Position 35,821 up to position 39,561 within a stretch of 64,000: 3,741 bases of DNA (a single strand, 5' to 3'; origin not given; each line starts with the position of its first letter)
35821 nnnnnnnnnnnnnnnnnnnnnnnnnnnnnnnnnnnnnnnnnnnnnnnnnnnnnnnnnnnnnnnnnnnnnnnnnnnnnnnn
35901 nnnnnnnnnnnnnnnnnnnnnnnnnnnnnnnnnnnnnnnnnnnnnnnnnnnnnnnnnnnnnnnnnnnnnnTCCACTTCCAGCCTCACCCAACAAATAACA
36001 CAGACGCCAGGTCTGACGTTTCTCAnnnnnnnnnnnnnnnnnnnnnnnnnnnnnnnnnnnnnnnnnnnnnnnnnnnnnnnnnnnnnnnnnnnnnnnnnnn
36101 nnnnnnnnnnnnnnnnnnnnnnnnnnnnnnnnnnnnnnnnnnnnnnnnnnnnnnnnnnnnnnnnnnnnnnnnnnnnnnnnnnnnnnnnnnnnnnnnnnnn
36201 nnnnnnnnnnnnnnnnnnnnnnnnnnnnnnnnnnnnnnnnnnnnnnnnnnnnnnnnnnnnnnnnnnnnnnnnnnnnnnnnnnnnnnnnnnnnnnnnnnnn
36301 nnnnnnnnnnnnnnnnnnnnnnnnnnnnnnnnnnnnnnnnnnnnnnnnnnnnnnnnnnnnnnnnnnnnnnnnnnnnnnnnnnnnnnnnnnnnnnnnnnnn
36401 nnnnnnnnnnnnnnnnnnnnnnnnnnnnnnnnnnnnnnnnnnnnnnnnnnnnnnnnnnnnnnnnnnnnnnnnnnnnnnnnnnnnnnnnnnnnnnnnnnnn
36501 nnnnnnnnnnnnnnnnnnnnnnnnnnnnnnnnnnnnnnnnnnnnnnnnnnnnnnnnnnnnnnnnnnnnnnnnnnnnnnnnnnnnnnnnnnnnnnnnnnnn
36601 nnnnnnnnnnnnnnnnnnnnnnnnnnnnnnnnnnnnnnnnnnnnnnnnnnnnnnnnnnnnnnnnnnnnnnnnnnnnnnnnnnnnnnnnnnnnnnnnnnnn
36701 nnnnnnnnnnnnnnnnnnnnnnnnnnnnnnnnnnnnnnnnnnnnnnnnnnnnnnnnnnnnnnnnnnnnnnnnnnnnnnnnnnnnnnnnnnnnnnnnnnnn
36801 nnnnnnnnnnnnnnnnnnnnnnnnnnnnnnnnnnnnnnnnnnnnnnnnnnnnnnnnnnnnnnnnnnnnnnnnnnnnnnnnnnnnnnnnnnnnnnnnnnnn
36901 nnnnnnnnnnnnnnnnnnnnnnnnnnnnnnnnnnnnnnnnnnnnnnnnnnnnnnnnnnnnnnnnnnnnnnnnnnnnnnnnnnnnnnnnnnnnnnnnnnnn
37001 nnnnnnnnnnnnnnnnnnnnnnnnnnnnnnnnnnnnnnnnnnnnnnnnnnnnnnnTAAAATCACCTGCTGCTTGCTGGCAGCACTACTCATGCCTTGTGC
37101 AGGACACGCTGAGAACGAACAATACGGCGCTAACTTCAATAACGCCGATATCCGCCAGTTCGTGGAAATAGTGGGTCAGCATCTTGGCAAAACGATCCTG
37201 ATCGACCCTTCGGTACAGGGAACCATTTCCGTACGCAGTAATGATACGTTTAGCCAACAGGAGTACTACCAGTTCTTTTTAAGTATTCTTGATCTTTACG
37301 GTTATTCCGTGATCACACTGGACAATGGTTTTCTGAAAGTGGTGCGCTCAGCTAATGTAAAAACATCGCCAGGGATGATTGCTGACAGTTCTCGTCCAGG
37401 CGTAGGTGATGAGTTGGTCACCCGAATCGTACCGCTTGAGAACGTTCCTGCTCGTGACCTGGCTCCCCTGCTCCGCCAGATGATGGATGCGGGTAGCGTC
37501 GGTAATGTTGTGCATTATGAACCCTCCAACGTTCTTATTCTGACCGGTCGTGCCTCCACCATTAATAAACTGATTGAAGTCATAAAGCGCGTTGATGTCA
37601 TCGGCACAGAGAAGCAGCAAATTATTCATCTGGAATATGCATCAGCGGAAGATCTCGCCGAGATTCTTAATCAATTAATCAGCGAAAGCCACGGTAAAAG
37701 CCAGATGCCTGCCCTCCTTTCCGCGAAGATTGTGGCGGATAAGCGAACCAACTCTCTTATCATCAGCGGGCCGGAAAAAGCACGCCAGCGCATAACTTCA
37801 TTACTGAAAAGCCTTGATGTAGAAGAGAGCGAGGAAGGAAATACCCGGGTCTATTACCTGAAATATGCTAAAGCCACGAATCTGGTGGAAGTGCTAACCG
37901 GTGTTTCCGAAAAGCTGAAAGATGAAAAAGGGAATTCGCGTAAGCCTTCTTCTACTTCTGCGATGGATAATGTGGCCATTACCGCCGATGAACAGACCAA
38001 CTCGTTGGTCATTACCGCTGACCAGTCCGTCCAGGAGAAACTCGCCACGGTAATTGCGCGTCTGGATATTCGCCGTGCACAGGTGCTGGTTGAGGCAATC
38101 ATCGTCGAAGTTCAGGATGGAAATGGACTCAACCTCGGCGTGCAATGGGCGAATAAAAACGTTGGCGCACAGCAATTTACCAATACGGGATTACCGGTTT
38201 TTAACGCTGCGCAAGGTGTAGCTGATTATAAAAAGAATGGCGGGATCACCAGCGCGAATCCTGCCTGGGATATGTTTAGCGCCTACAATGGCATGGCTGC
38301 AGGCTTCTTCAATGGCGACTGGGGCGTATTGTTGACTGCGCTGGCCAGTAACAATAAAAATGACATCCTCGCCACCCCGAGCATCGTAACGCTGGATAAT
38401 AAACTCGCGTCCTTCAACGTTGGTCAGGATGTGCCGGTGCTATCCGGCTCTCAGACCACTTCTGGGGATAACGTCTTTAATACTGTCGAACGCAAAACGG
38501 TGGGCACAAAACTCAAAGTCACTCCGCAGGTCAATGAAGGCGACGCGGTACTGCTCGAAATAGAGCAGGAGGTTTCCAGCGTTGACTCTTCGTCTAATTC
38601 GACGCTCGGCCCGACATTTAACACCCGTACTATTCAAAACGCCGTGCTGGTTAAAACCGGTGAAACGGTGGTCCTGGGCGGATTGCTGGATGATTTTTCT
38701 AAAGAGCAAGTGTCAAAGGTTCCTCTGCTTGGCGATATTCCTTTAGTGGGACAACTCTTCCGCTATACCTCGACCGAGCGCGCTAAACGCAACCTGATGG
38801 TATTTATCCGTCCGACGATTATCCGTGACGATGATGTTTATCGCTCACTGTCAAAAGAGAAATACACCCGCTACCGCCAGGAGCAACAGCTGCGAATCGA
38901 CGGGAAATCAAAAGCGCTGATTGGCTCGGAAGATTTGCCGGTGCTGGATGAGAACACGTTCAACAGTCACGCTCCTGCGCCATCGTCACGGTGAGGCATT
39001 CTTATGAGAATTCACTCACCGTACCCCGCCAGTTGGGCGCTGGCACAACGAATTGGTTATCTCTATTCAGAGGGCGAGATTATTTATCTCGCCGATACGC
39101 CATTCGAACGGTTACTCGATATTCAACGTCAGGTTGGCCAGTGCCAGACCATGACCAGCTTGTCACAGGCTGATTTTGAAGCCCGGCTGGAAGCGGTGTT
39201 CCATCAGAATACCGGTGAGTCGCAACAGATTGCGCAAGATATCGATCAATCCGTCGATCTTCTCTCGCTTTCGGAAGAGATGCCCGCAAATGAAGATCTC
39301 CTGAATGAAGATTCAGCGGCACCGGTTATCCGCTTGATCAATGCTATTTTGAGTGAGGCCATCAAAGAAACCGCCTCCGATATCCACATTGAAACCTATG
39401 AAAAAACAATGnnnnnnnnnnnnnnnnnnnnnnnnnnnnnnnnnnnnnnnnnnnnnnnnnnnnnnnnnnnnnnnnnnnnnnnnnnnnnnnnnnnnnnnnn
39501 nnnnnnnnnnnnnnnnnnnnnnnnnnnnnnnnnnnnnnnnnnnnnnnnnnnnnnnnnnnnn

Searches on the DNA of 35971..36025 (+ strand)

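Call 21: search_dna_similar(query=window:35971-36025:+, collection=ecoli_genomes, mode=near, max_rows=30, max_evalue=10)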
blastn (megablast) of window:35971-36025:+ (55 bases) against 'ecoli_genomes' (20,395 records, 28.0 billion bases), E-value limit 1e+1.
No match.

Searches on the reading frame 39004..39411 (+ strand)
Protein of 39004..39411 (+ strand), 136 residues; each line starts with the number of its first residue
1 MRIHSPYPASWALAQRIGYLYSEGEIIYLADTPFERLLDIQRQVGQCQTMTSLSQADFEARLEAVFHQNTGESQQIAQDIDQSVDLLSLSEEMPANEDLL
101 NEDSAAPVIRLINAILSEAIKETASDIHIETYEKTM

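Call 58: list_cluster_members(proteins=[window:39004-39411:+, window:44605-45432:+, window:59496-61226:-, window:39439-40482:+])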
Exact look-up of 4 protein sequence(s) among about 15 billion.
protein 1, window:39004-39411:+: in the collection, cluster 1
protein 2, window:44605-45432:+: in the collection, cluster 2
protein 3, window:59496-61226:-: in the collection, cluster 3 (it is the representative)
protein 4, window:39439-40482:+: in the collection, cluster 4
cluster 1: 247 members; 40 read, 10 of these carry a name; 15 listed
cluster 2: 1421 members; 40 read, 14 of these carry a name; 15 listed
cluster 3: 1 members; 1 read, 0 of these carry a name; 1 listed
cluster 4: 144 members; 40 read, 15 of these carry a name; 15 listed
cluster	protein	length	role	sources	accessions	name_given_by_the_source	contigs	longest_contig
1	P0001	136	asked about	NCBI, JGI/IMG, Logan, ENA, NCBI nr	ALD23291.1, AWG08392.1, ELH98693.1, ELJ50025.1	hypothetical protein B6V58_18730 [Escherichia coli] | hypothetical protein AN206_02055 [Escherichia coli]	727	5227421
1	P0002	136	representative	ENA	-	-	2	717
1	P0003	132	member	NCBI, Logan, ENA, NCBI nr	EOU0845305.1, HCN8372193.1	hypothetical protein ACNEVU_003808, partial [Escherichia coli] | hypothetical protein [Escherichia coli]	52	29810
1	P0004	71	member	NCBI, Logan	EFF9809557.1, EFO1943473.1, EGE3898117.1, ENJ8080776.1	TPA: hypothetical protein O8V55_004424, partial [Escherichia coli]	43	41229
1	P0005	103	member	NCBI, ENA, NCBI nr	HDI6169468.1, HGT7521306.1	TPA: hypothetical protein POA07_005391 [Escherichia coli] | hypothetical protein [Escherichia coli]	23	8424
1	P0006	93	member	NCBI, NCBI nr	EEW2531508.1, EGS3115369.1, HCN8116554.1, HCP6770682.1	TPA: hypothetical protein ACTYCW_004232, partial [Escherichia coli] | hypothetical protein [Escherichia coli]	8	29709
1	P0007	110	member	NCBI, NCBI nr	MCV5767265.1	hypothetical protein OFN22_27525, partial [Escherichia coli] | hypothetical protein [Escherichia coli]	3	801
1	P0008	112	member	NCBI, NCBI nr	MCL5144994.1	hypothetical protein M3I67_03340, partial [Escherichia coli] | hypothetical protein [Escherichia coli]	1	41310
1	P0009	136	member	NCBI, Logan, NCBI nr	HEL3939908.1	TPA: hypothetical protein UNA40_005067 [Escherichia coli] | hypothetical protein [Escherichia coli]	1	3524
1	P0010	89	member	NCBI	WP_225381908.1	hypothetical protein, partial [Escherichia coli]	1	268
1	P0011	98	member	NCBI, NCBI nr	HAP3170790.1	TPA: hypothetical protein IT903_004493, partial [Escherichia coli] | hypothetical protein [Escherichia coli]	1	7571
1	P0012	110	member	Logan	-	-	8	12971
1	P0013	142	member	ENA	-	-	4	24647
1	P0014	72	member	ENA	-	-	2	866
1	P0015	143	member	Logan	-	-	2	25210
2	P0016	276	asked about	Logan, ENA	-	-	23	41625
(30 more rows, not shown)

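Call 59: find_encoding_contigs(protein=P0016, flank=7000, max_places=10)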
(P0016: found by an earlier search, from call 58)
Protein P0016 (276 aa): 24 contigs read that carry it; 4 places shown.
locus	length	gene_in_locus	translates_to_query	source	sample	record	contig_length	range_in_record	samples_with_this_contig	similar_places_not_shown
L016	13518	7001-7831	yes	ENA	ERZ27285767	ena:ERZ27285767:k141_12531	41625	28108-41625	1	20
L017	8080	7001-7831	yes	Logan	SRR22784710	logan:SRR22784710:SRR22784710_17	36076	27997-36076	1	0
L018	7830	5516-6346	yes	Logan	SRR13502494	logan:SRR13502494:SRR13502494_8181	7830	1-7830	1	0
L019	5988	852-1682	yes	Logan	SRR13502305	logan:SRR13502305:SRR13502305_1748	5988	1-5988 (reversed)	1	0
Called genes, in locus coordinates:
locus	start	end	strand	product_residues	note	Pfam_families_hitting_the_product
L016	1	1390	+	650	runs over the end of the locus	PF21305:type_II_gspD_N0, PF03958:Secretin_N, PF00263:Secretin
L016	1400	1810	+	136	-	PF00437:T2SSE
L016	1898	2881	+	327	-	PF00437:T2SSE, PF13476:AAA_23 (weak)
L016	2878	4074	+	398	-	PF28597:T2SSF_N, PF00482:T2SSF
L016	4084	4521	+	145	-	PF07963:N_methyl, PF08334:T2SSG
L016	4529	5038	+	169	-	PF07963:N_methyl, PF12019:GspH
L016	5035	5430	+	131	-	-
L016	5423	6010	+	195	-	PF07963:N_methyl, PF11612:T2SSJ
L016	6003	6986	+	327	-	PF21687:T2SSK_1st, PF03934:T2SSK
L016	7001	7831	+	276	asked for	PF05134:T2SSL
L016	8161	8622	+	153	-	PF04612:T2SSM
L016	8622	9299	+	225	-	PF01478:Peptidase_A24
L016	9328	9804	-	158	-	PF00210:Ferritin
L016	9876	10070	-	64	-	PF04324:Fer2_BFD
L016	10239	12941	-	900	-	-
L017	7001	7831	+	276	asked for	PF05134:T2SSL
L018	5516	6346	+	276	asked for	PF05134:T2SSL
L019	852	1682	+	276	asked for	PF05134:T2SSL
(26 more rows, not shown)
